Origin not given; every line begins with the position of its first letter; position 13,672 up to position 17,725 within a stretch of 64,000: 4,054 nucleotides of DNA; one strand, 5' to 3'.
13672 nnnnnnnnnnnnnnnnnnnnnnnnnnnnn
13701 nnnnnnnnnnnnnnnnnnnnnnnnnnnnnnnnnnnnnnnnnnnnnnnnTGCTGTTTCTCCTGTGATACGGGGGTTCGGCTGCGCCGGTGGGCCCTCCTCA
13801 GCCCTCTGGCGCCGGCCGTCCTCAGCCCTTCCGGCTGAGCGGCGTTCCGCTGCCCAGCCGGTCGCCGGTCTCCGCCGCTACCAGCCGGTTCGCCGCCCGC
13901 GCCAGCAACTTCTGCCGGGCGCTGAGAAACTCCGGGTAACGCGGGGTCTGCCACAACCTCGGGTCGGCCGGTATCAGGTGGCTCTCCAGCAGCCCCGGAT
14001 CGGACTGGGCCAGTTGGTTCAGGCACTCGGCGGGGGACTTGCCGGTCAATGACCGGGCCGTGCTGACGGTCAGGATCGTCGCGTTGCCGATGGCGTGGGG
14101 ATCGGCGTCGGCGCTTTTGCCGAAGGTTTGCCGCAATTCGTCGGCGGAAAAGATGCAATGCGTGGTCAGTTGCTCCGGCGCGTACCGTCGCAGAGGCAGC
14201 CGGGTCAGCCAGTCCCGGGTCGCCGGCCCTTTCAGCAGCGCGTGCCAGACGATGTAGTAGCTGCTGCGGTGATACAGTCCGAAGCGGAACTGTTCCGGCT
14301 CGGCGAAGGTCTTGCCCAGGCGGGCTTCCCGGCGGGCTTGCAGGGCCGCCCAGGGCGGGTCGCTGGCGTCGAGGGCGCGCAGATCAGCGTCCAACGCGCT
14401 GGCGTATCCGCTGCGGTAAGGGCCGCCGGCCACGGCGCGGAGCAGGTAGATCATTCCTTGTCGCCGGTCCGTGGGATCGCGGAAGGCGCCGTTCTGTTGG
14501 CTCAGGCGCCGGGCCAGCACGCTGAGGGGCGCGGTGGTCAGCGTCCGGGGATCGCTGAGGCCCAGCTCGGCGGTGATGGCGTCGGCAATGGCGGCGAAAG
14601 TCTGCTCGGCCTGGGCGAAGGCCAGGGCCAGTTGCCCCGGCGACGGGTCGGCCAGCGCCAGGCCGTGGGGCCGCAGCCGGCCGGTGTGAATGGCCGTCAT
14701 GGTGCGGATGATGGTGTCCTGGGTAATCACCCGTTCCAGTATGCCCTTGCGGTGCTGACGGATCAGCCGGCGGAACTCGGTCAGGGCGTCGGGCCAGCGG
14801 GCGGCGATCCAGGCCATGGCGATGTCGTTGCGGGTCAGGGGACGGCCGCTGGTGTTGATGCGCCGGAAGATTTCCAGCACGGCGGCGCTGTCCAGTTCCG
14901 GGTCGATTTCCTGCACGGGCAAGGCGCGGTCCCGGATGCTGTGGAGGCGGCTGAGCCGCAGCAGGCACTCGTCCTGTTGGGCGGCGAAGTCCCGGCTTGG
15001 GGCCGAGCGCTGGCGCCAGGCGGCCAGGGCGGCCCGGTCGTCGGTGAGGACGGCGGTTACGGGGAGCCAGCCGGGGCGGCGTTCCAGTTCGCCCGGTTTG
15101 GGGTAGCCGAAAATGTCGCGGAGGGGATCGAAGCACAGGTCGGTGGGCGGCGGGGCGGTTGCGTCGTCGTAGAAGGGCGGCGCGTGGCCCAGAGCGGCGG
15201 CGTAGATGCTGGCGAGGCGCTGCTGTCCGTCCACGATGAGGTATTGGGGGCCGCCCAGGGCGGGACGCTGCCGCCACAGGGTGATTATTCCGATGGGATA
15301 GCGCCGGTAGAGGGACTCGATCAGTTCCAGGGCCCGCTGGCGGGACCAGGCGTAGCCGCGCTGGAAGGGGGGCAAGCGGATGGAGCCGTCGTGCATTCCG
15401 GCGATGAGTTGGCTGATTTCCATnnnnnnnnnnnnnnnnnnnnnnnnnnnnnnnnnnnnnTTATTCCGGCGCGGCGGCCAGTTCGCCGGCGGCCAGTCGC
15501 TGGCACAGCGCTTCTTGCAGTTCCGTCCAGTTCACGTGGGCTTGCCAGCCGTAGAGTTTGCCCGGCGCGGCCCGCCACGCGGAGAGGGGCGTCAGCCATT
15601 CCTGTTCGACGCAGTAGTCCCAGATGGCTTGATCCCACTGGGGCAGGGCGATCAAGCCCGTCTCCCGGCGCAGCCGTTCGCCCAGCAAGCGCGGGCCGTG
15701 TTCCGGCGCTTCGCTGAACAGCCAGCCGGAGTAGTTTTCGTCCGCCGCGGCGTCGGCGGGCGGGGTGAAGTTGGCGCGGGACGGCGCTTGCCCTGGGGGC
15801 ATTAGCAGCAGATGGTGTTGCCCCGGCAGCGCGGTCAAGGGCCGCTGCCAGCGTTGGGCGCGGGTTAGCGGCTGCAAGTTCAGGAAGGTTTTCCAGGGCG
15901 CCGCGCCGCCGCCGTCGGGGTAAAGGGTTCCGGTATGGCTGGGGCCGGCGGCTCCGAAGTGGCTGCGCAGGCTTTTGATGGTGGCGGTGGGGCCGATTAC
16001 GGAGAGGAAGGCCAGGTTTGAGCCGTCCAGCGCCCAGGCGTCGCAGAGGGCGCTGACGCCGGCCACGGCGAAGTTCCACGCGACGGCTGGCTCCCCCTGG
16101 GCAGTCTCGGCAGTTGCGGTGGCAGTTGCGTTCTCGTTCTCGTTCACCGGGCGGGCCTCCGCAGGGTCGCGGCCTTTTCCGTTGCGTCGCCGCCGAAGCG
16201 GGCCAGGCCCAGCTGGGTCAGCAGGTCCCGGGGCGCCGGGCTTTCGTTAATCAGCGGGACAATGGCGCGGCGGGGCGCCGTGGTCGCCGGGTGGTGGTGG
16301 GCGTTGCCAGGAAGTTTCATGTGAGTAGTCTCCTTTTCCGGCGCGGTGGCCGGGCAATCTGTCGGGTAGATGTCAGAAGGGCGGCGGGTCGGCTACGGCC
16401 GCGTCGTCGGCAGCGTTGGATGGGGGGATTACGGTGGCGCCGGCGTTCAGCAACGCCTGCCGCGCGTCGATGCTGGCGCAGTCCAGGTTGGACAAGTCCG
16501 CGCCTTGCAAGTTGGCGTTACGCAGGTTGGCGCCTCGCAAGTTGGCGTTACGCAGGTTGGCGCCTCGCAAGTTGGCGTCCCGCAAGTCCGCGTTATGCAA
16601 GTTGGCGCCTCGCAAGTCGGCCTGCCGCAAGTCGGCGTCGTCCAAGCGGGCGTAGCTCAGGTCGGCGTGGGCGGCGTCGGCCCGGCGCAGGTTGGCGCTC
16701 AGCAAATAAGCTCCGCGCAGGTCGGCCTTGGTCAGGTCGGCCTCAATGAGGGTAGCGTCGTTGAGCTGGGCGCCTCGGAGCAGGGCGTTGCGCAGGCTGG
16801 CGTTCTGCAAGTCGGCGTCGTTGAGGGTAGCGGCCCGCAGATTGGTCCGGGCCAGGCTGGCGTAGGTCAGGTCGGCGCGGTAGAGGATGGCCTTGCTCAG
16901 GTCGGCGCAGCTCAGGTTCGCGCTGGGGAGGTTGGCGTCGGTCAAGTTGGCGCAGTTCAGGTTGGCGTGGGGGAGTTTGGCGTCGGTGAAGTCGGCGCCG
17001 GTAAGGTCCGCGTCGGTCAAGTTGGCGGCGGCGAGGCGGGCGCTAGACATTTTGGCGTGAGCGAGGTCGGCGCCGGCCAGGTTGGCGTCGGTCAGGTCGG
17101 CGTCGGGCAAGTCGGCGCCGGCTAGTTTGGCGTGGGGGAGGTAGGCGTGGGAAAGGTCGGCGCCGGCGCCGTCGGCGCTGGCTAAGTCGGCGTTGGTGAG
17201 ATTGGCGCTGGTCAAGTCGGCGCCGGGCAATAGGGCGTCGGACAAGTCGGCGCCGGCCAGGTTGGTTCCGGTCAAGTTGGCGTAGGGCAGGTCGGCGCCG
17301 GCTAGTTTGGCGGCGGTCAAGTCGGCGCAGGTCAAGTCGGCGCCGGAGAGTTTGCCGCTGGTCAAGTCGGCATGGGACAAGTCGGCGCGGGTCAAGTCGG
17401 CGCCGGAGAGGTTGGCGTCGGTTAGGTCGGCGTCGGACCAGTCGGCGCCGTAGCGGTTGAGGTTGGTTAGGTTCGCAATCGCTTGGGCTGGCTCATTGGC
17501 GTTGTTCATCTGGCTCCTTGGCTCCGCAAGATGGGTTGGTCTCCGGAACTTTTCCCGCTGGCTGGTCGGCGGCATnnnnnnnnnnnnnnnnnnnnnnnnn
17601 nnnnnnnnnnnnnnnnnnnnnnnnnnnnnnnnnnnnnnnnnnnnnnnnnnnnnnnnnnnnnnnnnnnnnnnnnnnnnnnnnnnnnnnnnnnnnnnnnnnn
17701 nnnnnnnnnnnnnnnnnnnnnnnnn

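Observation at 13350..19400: Operon coupling a GmrSD-like nuclease to a giant pentapeptide-repeat protein and three unknown proteins: candidate new defence (or counter-defence) system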

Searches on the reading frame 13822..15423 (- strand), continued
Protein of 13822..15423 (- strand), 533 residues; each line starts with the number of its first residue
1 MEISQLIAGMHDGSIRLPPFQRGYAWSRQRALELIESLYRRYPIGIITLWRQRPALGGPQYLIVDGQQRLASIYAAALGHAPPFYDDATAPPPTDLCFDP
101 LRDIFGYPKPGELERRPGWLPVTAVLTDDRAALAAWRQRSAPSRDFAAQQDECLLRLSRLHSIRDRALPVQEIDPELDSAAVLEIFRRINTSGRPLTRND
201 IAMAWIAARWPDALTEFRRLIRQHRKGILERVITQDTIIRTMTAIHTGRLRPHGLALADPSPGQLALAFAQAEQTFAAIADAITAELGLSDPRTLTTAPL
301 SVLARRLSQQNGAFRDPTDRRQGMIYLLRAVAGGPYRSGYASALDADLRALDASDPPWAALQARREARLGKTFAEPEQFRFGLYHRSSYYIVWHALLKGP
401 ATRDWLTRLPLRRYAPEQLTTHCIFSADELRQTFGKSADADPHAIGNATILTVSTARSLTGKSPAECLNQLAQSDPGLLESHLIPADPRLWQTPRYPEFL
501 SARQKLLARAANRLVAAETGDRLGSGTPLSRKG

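Call 105: get_annotated_region(hit=H8, flank=6000)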
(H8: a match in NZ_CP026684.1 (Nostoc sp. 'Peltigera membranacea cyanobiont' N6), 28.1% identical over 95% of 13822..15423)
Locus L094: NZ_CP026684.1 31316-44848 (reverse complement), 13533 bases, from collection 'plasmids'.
description: Nostoc sp. 'Peltigera membranacea cyanobiont' N6 plasmid pNPM2, complete sequence
organism: Nostoc sp. 'Peltigera membranacea cyanobiont' N6 (NCBI taxid 1261031)
taxonomy: Bacteria; Cyanobacteriota; Cyanophyceae; Nostocales; Nostocaceae; Nostoc; Nostoc sp. 'Peltigera membranacea cyanobiont' N6
host: -; source: Lichen thallus,Peltigera membranacea thallus; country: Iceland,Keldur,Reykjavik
typing (MOB-suite, as given by PLSDB): conjugative; relaxase MOBP; mating-pair formation MPF_T
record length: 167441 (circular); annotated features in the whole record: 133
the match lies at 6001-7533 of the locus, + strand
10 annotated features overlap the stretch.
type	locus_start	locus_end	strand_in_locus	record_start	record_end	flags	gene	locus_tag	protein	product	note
CDS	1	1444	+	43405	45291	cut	-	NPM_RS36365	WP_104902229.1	DUF1998 domain-containing protein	-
CDS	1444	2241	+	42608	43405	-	drmC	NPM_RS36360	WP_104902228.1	DISARM system phospholipase D-like protein DrmC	-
CDS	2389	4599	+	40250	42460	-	-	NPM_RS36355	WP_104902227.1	ATP-dependent helicase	-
CDS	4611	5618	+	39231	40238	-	-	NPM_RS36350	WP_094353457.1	PD-(D/E)XK nuclease family protein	-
CDS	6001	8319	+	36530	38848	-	-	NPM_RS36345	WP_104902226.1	DUF262 domain-containing protein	-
CDS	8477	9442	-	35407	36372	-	-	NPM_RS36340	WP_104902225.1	ribonuclease D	GO:0042780 - tRNA 3'-end processing [Evidence IEA]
CDS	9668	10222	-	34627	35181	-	-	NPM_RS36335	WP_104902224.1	hypothetical protein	-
CDS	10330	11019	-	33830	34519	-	-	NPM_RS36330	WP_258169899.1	hypothetical protein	-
CDS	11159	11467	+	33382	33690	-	-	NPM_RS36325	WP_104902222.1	hypothetical protein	-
CDS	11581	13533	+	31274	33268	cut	-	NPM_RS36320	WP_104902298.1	peptidase M23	-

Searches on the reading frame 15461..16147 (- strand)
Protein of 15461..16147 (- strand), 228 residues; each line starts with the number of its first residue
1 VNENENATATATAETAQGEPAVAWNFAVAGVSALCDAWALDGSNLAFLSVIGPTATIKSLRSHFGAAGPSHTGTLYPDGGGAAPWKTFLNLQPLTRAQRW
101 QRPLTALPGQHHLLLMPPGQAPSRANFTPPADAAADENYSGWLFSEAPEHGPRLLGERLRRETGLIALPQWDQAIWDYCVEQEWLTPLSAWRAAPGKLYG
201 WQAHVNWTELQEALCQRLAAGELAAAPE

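Call 3: search_protein_families(library=pfam, proteins=[window:15461-16147:-], max_evalue=0.01)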
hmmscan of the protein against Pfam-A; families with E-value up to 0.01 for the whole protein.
window:15461-16147:- (228 aa): 0 families

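Call 4: search_protein_families(library=padloc, proteins=[window:15461-16147:-], max_evalue=0.01)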
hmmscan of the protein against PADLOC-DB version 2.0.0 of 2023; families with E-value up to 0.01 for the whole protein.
window:15461-16147:- (228 aa): 0 families

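Call 5: search_protein_families(library=phrogs, proteins=[window:15461-16147:-], max_evalue=0.01)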
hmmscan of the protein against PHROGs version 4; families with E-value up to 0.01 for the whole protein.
window:15461-16147:- (228 aa): 0 families

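Call 22: find_homologous_proteins(query=window:15461-16147:-)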
Query window:15461-16147:- (228 aa): 2 proteins with E <= 0.001 among 2578 candidates.
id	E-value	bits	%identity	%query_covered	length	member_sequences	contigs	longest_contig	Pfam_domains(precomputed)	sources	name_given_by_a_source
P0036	2.2e-143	494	96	99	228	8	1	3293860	-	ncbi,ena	-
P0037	2.1e-64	235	84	56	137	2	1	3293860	-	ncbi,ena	-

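Call 34: find_encoding_contigs(protein=P0037, flank=10000, max_places=3)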
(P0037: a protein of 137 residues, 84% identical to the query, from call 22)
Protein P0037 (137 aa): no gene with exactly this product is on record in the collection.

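Call 86: search_protein_families(library=ncbifam, proteins=[window:15461-16147:-], max_evalue=0.01)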
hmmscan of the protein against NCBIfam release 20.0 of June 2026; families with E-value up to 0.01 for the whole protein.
window:15461-16147:- (228 aa): 0 families

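Call 107: search_solved_structures(query=window:15461-16147:-, max_evalue=1)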
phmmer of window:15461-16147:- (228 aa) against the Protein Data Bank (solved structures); distinct sequences matched with E-value up to 1: 5.
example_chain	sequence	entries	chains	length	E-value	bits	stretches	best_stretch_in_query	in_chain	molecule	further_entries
9zmu_A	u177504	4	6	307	0.37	13.3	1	104-152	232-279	Iole protein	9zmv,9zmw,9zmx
1wd3_A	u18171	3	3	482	0.39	13.3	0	15-49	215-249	alpha-L-arabinofuranosidase B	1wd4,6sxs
6sxt_A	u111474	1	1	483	0.39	13.3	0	15-49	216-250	Alpha-L-arabinofuranosidase B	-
6sxr_A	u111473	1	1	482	0.44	13.1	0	16-49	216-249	Alpha-L-arabinofuranosidase B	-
2d43_A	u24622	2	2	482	0.56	12.7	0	16-49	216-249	alpha-L-arabinofuranosidase B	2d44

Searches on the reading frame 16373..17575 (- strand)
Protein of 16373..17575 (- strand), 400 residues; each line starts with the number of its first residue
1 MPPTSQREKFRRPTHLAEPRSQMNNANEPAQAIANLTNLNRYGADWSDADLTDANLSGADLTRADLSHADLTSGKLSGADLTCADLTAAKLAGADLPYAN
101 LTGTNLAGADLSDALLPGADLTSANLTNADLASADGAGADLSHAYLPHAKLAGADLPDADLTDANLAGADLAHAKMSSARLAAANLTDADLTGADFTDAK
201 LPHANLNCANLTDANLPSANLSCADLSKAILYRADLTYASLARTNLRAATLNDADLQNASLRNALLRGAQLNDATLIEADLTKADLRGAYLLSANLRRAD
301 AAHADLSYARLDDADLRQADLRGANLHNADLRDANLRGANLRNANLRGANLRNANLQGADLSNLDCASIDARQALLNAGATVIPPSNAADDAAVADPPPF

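Call 3: search_protein_families(library=pfam, proteins=[window:16373-17575:-], max_evalue=0.01)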
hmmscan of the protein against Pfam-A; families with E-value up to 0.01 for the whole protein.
window:16373-17575:- (400 aa): 4 families
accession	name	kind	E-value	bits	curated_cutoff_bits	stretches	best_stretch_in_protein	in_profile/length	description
PF00805.28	Pentapeptide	-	2.2e-85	280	20.2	11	329-363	1-35/40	Pentapeptide repeats (8 copies)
PF13599.13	Pentapeptide_4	-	1.6e-38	131.1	38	4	270-345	2-77/78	Pentapeptide repeat region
PF13576.12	Pentapeptide_3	-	1.8e-24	86.1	27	2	322-363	2-46/48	Pentapeptide repeats (9 copies)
PF25296.1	Decapeptide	-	1.5e-13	50.9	45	2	304-364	10-70/74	Decapeptide repeat region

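Call 4: search_protein_families(library=padloc, proteins=[window:16373-17575:-], max_evalue=0.01)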
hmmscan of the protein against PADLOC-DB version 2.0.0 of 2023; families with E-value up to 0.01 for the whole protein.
window:16373-17575:- (400 aa): 0 families

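Call 5: search_protein_families(library=phrogs, proteins=[window:16373-17575:-], max_evalue=0.01)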
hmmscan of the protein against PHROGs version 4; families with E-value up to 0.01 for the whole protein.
window:16373-17575:- (400 aa): 13 families
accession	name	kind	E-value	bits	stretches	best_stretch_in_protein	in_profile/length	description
phrog_7713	-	unknown function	1.9e-65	218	9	325-370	31-76/103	-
phrog_923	-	unknown function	1.2e-53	183.1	4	31-133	789-888/990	-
phrog_31265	-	unknown function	2e-51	176.4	4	116-199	66-149/264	-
phrog_15350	-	unknown function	3.8e-51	175.4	3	241-374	146-280/494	-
phrog_12514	-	unknown function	2.7e-31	110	3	251-355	141-245/287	-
phrog_30240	-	unknown function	3.4e-29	102.9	3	36-171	135-260/438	-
phrog_31567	-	unknown function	1e-21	78.5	0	331-361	40-70/151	-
phrog_7653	-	unknown function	1.4e-12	47.8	3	105-215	202-308/782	-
phrog_28766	-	tail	2.6e-11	43.5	2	158-225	143-210/472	tail fiber protein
phrog_30747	-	unknown function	1.6e-08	34.9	1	154-270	9-125/431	-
phrog_29553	-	unknown function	3.5e-05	24.4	0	46-63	17-34/63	-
phrog_37032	-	unknown function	0.0017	19.2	0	79-97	8-26/110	-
phrog_13518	-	unknown function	0.0052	15.8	0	38-388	114-452/1230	-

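Call 86: search_protein_families(library=ncbifam, proteins=[window:16373-17509:-], max_evalue=0.01)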
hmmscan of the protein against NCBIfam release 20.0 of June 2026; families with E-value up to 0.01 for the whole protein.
window:16373-17509:- (378 aa): 18 families
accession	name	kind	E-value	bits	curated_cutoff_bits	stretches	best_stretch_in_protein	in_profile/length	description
NF052603.1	penta_Alr5209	equivalog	3.1e-66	220.6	125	6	280-345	31-96/113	Alr5209 family pentapeptide repeat protein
NF047416.1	penta_HetL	equivalog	2.5e-58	197.1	260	4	172-308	83-217/218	heterocyst differentiation pentapeptide repeat protein HetL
NF011744.0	PRK15197.1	equivalog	2e-45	155.2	274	5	164-266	171-269/291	SPI-2 type III secretion system effector PipB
NF011743.0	PRK15196.1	equivalog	5.5e-45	153.8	354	2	180-346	155-324/350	type III secretion system effector PipB2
NF033086.2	penta_rpt_Qnr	equivalog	5.4e-29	101.4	240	3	126-267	45-186/211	Qnr family pentapeptide repeat protein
NF000056.3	penta_rpt_QnrS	exception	2.1e-26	93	460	3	124-265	49-190/218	QnrS family quinolone resistance pentapeptide repeat protein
NF000421.1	penta_rpt_QnrVC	exception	2.4e-23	83.2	460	2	122-267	47-197/218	QnrVC family quinolone resistance pentapeptide repeat protein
NF000349.1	mfpA_AE000516.2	equivalog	7.8e-22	78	360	7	223-298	78-148/183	pentapeptide repeat protein MfpA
NF000071.4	penta_rpt_QnrA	exception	1e-21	77.7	450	4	130-266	55-191/218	QnrA family quinolone resistance pentapeptide repeat protein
NF038182.1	penta_rpt_SmQnr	exception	2.9e-21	76.3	460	4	196-305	94-198/215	SmQnr family pentapeptide repeat protein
NF012152.0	penta_rpt_QnrC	exception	3.8e-21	76.1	500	3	127-261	52-186/221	QnrC family quinolone resistance pentapeptide repeat protein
NF033375.2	penta_rpt_QnrE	exception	1.2e-20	74.4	480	2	131-306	27-198/214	QnrE family quinolone resistance pentapeptide repeat protein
NF000420.1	penta_rpt_QnrB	exception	1.7e-20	73.9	460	2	199-306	96-198/214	QnrB family quinolone resistance pentapeptide repeat protein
NF012151.0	penta_rpt_QnrAS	exception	8e-20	71.8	490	3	256-340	10-95/218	QnrAS family quinolone resistance pentapeptide repeat protein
NF011904.1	PRK15377.1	subfamily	9.9e-16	57.2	500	2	139-253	16-134/606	type III secretion system effector HECT-type E3 ubiquitin transferase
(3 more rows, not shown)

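Call 108: search_solved_structures(query=window:16373-17509:-, max_evalue=1e-10)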
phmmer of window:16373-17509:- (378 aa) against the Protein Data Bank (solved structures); distinct sequences matched with E-value up to 1e-10: 15.
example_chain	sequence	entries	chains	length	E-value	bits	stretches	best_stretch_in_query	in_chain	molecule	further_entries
3du1_X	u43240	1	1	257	9.4e-33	117.2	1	99-322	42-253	All3740 protein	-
5di5_A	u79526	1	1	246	2.3e-30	109.3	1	24-208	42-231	beta1 t801 loop variant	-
5dn0_A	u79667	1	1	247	3.2e-30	108.9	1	24-208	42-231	beta1 t1555 loop variant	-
4yfo_A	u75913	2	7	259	4.1e-30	108.5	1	133-325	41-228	beta1_ex1 | 6beta1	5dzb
4yei_A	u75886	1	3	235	4.8e-30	108.3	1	25-201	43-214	beta1mut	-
2j8k_A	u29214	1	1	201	7.7e-30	107.6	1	174-333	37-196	NP275-NP276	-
4yc5_A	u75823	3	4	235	1e-29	107.2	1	26-330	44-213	beta1 | beta1 protein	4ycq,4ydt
5dns_A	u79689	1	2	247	1.7e-29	106.4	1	24-208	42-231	t1428 beta1 loop design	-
5dqa_A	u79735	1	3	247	2.9e-29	105.7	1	24-208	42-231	t3284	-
5dra_A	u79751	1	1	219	6.5e-27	98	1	99-253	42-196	3beta1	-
6omx_A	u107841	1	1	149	3.6e-16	62.6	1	252-345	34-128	Alr5209 protein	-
9ngw_A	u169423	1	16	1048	4.3e-16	62.4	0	84-363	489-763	IcmE (DotG)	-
7muc_AG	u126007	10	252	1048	4.3e-16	62.4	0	84-363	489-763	IcmE protein | IcmE (DotG)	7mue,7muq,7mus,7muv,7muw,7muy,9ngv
2o6w_A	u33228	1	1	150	1.6e-12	50.7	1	258-343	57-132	Repeat Five Residue (Rfr) protein or pentapeptide repeat protein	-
2xtx_A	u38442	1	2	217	9e-11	44.9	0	217-307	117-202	QNRB1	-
